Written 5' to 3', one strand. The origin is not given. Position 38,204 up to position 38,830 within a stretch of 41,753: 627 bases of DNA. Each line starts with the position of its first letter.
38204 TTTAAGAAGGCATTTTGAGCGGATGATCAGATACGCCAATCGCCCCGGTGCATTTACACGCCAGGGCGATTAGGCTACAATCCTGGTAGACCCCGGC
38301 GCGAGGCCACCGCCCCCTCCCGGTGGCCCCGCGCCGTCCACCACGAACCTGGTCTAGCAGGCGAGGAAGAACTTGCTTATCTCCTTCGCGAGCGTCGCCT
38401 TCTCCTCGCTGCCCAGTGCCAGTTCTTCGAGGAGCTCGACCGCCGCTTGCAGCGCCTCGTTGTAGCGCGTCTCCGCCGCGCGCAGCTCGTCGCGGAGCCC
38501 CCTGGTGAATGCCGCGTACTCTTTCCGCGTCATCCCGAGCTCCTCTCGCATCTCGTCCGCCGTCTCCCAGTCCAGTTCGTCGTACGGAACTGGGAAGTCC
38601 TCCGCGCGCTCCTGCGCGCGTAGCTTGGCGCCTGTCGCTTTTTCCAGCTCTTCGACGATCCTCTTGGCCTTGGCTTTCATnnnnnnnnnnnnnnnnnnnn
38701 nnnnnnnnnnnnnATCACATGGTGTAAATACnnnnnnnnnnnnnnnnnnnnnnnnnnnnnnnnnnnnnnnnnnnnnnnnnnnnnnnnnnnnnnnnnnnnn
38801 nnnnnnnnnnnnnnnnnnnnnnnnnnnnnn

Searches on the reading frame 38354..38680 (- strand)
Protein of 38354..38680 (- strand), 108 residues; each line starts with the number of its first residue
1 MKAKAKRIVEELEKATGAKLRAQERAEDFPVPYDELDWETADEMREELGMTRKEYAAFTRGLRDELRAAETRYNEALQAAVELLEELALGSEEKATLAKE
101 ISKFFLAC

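Call 9: search_protein_families(library=pfam, max_evalue=0.01, proteins=[window:38354-38680:-])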
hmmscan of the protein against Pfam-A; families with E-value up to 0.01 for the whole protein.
window:38354-38680:- (108 aa): 0 families

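Call 10: search_protein_families(library=phrogs, max_evalue=0.01, proteins=[window:38354-38680:-])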
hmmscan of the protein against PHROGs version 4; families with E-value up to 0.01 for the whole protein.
window:38354-38680:- (108 aa): 0 families

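Call 24: find_related_loci(query=window:38354-38680:-, collection=viral_contigs, flank=4000)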
Query window:38354-38680:- (108 aa) in viral_contigs; peptide patterns used: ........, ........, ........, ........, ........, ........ (x = any residue, [..] = any of these).
22 stretches matched a pattern, but none encodes a relative of the query by tblastn (E <= 1e-3).

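Call 82: search_solved_structures(query=window:38354-38680:-, max_evalue=1)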
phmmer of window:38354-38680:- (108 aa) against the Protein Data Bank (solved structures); distinct sequences matched with E-value up to 1: 0.

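Call 84: search_protein_families(library=padloc, max_evalue=0.01, proteins=[window:38354-38680:-])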
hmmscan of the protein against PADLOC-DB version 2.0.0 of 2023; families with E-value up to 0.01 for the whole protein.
window:38354-38680:- (108 aa): 0 families
